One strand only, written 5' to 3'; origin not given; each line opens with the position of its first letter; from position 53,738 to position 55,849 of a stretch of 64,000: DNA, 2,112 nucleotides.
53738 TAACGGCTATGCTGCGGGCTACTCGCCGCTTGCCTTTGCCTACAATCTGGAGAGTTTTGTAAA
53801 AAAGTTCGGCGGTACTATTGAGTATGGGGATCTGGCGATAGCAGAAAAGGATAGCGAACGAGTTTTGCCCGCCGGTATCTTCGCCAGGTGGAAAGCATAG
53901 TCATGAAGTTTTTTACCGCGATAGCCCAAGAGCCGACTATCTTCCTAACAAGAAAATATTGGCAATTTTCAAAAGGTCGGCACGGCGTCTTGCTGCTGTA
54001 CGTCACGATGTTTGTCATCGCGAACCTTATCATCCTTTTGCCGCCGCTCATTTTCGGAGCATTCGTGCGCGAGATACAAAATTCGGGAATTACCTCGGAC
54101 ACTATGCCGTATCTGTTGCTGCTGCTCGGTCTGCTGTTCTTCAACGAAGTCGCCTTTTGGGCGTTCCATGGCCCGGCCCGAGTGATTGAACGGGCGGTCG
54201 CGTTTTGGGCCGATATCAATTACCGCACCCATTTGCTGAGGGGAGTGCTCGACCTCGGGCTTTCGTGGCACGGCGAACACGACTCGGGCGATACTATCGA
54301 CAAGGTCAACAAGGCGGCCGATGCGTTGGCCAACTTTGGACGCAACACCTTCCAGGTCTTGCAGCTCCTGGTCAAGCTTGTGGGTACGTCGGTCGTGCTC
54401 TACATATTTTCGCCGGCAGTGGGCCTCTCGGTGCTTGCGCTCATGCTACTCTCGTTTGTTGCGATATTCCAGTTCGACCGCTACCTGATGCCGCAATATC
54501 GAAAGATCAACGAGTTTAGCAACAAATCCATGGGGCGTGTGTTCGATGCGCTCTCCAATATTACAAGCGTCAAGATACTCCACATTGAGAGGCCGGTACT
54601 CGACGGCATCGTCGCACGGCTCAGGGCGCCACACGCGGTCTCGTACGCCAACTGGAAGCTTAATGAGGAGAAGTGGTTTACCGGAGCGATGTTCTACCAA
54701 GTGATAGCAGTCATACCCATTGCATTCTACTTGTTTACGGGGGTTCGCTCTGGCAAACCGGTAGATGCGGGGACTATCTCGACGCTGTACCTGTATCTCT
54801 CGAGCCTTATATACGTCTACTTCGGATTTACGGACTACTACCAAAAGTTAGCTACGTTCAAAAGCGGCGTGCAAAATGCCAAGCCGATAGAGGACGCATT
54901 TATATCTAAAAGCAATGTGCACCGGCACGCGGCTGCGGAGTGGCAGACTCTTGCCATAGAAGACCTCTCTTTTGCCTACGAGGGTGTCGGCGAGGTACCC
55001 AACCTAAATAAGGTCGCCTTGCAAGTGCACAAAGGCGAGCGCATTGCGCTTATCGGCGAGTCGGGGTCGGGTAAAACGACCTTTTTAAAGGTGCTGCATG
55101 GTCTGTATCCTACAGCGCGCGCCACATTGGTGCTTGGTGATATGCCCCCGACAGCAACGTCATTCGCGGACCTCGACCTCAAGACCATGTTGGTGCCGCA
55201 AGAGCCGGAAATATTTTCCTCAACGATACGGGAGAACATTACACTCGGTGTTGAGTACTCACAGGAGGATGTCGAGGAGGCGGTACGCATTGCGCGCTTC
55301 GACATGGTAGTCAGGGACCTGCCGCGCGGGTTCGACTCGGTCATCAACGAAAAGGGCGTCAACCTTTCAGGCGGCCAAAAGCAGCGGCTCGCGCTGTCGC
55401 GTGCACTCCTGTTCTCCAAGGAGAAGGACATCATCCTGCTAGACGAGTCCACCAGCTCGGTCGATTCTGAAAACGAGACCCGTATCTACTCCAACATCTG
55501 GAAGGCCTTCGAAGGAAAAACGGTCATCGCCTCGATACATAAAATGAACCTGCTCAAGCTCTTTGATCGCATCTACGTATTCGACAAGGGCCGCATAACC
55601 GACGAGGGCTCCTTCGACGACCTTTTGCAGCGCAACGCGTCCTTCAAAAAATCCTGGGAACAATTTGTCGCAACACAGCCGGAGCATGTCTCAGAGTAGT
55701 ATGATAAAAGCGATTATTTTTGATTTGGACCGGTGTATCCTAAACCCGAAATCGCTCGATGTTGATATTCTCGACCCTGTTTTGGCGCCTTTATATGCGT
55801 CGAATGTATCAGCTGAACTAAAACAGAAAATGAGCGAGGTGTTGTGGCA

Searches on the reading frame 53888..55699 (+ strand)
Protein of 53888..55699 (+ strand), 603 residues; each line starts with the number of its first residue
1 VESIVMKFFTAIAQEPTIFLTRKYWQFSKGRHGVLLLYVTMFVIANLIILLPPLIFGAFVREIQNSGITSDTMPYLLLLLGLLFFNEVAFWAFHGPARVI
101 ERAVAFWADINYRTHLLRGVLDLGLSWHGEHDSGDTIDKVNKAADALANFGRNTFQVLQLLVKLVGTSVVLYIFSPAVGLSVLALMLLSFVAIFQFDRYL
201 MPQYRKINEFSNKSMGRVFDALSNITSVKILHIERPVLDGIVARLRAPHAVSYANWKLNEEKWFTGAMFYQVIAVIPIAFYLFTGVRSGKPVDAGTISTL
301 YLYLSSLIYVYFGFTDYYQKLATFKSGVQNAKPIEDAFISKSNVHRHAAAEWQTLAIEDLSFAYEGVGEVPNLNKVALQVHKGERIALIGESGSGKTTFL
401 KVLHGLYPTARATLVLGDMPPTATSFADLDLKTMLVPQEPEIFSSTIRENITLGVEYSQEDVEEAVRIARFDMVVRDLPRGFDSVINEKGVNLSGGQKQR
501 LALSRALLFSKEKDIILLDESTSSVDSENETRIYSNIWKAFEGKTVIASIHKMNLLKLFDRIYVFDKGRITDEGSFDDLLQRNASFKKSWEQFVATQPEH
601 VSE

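Call 64: search_protein_families(library=pfam, proteins=[window:53888-55699:+], max_evalue=0.00001)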
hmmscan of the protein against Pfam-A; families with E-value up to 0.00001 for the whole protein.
window:53888-55699:+ (603 aa): 2 families
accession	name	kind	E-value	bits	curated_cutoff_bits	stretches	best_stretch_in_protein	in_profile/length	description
PF00005.33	ABC_tran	-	5.4e-23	82.5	25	1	373-523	1-137/137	ABC transporter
PF00664.28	ABC_membrane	-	2.5e-17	63.9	28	1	35-307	1-270/274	ABC transporter transmembrane region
